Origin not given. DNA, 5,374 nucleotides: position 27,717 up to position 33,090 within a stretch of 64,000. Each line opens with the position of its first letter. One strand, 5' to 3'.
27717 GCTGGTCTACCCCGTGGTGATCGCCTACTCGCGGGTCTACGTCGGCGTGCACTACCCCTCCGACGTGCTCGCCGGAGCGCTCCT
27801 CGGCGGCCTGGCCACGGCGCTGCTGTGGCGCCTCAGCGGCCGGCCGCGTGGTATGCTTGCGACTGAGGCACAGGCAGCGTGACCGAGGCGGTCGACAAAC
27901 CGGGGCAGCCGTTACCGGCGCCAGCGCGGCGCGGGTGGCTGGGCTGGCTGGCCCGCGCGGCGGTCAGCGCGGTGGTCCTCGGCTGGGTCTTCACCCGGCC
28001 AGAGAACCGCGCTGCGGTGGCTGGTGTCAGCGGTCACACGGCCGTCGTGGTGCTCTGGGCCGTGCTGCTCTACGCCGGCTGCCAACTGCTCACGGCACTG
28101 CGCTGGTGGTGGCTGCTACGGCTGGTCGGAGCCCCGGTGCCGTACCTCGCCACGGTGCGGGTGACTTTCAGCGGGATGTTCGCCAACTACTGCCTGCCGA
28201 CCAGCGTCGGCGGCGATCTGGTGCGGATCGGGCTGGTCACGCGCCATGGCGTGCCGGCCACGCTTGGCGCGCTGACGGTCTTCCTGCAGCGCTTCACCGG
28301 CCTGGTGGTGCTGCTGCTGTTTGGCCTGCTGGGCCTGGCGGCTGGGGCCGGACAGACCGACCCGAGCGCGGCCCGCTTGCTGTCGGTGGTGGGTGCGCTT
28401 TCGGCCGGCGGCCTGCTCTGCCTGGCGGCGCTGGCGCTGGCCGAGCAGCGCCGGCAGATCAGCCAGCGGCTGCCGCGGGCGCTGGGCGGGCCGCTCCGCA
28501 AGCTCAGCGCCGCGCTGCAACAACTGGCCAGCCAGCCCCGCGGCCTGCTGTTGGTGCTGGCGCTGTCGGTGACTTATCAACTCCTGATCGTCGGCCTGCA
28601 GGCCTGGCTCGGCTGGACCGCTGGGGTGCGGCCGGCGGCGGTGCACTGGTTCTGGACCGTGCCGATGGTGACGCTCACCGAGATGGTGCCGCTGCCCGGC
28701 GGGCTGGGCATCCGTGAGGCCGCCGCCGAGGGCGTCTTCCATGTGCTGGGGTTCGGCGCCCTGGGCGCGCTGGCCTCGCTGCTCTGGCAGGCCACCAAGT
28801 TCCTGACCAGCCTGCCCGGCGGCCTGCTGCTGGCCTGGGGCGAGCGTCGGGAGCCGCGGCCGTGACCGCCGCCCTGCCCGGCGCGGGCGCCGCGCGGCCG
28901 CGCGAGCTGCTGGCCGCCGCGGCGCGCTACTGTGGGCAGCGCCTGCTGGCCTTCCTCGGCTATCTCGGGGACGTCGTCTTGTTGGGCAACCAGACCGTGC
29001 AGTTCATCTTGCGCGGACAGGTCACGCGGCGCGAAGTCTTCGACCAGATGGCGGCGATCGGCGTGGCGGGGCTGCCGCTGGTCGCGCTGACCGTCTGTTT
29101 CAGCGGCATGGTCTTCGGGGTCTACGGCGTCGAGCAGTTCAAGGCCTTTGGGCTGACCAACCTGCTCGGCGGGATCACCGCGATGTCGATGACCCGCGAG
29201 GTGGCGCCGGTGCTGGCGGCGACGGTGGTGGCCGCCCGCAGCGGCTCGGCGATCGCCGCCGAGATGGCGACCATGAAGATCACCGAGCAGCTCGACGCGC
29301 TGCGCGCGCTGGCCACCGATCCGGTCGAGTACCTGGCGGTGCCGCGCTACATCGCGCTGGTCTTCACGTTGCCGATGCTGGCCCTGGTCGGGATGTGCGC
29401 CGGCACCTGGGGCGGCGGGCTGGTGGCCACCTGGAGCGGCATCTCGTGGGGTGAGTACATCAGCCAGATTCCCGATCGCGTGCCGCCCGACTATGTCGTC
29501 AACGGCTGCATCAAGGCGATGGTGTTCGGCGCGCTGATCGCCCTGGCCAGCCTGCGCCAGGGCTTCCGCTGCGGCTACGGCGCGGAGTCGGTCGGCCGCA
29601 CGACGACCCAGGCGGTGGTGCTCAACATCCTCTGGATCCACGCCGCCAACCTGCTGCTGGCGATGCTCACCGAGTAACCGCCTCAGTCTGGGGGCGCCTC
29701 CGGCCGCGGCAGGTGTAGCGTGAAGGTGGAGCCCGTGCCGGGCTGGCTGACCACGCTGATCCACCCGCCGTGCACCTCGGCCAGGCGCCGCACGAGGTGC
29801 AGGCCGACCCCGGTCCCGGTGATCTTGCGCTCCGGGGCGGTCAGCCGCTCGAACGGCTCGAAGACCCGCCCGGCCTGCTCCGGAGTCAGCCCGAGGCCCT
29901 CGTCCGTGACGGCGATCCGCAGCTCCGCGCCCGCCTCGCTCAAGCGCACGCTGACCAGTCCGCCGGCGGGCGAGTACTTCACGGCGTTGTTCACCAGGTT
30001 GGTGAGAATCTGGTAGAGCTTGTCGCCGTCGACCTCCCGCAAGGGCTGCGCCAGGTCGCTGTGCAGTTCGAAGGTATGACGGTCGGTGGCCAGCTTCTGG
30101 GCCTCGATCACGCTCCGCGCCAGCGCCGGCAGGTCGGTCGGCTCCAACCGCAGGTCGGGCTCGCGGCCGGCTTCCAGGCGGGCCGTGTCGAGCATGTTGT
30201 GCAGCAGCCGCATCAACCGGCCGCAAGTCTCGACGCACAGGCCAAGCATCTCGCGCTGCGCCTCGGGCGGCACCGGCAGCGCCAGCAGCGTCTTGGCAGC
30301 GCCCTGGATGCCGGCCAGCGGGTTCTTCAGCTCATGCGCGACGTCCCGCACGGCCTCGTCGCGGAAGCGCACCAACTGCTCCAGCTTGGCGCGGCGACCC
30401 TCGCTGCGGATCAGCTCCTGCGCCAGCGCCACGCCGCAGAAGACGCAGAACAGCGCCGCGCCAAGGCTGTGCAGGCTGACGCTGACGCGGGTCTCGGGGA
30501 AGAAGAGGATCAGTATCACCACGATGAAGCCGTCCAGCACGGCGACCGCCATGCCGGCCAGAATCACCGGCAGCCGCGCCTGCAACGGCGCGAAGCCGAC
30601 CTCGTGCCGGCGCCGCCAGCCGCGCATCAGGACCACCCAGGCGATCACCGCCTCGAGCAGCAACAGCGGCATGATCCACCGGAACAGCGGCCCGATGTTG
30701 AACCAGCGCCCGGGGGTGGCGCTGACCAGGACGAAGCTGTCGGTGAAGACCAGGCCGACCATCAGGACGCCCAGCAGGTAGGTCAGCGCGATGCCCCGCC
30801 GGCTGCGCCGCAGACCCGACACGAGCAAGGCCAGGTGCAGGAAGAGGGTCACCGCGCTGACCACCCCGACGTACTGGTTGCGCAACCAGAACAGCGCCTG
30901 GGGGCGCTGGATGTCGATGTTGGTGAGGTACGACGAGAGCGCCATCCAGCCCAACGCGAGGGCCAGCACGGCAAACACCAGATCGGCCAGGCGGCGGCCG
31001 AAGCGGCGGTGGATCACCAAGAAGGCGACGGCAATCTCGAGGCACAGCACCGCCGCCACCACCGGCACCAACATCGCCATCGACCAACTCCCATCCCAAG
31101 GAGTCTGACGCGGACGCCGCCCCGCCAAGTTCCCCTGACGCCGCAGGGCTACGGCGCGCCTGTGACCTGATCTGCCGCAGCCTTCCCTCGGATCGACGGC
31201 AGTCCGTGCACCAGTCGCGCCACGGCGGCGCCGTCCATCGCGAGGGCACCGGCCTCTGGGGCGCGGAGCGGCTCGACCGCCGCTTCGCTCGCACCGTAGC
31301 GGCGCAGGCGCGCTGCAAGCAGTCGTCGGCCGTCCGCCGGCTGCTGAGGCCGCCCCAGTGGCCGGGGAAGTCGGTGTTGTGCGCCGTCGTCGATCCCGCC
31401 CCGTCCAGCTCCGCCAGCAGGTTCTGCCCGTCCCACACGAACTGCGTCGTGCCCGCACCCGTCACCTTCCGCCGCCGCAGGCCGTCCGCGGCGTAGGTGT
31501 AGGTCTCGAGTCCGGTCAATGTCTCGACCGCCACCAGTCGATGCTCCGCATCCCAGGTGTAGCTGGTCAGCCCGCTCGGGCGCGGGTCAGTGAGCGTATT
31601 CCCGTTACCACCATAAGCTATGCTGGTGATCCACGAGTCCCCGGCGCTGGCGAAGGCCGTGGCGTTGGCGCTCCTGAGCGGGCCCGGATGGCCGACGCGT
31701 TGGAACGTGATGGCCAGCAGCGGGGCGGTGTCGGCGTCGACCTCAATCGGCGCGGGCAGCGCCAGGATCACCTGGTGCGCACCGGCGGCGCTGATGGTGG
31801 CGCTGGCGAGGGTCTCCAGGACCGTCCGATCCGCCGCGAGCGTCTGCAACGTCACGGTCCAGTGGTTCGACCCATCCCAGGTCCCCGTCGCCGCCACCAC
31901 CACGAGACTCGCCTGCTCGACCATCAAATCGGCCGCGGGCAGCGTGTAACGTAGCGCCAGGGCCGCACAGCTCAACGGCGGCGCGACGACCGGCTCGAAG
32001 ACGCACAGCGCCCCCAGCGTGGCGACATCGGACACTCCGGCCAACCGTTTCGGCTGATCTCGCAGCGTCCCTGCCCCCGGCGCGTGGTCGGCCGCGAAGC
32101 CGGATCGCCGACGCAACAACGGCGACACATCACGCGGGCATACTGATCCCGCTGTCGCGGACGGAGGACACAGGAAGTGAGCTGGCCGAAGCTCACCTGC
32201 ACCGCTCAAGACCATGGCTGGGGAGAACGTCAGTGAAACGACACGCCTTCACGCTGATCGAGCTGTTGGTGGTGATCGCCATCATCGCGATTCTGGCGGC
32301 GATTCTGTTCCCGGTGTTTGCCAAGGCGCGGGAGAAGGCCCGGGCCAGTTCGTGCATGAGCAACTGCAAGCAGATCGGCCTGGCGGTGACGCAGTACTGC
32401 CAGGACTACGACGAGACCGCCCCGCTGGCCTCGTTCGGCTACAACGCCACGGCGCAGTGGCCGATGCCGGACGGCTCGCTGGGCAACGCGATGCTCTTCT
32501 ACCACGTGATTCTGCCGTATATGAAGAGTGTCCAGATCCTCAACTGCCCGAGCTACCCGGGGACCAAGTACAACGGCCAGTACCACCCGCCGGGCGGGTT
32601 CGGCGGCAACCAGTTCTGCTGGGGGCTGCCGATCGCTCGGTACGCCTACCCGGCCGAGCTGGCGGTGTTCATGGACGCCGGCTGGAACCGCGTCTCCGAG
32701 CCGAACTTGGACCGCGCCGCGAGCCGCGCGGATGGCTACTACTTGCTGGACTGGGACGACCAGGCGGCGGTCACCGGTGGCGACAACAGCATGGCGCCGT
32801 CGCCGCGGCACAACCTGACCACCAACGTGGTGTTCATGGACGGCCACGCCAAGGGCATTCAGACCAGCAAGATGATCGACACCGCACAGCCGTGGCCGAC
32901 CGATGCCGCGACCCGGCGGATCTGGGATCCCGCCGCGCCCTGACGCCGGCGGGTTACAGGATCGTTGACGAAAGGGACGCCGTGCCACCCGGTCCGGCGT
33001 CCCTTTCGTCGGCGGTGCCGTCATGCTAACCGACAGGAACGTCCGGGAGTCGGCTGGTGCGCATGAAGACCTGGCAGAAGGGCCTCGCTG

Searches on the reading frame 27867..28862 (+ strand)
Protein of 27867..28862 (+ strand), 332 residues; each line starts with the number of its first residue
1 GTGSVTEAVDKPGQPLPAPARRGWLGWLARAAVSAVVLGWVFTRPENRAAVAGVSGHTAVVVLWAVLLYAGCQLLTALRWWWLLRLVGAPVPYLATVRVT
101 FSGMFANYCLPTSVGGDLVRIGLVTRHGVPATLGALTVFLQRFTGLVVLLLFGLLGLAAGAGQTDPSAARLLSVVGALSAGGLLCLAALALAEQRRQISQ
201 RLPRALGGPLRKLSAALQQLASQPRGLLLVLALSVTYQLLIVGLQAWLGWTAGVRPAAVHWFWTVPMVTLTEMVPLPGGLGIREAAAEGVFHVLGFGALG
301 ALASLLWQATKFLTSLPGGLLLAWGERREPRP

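Call 66: search_protein_families(library=pfam, proteins=[window:27867-28862:+], max_evalue=0.001)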
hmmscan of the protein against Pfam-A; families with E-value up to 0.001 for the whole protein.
window:27867-28862:+ (332 aa): 1 family
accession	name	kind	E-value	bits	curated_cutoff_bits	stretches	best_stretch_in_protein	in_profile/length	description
PF03706.18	LPG_synthase_TM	-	1.1e-32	114.2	33.4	1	27-318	1-302/302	Lysylphosphatidylglycerol synthase TM region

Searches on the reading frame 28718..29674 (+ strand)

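Call 66: search_protein_families(library=pfam, proteins=[window:28718-29674:+], max_evalue=0.001)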
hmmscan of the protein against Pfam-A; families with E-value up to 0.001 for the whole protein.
window:28718-29674:+ (319 aa): 1 family
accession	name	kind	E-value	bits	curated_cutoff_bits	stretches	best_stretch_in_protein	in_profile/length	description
PF02405.21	MlaE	-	1.6e-65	221.1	22.5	1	108-317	2-212/212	Permease MlaE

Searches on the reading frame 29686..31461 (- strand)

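Call 66: search_protein_families(library=pfam, proteins=[window:29686-31461:-], max_evalue=0.001)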
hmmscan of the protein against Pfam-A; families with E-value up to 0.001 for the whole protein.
window:29686-31461:- (592 aa): 4 families
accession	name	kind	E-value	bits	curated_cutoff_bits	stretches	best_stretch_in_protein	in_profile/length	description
PF02518.31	HATPase_c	-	3.8e-29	101.8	26.4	1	478-587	2-110/111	Histidine kinase-, DNA gyrase B-, and HSP90-like ATPase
PF00512.31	HisKA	-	1.2e-14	54.5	26.9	1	367-432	2-66/66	His Kinase A (phospho-acceptor) domain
PF16927.11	HisKA_7TM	-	1.8e-09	38.2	28.6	1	135-346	4-214/224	N-terminal 7TM region of histidine kinase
PF13581.12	HATPase_c_2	-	4.2e-05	24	27.4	1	485-562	35-110/127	Histidine kinase-like ATPase domain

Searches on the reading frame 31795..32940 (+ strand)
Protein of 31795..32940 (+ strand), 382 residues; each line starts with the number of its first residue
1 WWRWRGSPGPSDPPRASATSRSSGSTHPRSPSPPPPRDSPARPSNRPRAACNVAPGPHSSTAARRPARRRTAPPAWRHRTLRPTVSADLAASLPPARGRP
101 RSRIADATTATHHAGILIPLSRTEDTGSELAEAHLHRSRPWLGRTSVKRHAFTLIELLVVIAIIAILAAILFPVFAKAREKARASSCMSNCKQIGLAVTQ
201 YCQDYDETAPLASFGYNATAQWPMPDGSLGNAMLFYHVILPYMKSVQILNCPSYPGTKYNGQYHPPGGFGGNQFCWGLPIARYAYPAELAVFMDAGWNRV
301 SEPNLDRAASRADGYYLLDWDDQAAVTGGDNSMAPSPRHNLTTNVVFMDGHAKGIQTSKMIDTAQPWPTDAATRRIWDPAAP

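Call 67: search_protein_families(library=pfam, proteins=[window:31795-32940:+], max_evalue=0.001)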
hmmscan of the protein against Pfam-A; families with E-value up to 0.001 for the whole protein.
window:31795-32940:+ (382 aa): 2 families
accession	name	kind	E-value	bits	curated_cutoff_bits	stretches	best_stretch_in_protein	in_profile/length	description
PF07596.16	SBP_bac_10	-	1.9e-10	41.7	23.3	1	177-244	2-61/268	Protein of unknown function (DUF1559)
PF07963.17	N_methyl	-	4e-08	32.9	21.2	1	148-172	3-27/27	Prokaryotic N-terminal methylation motif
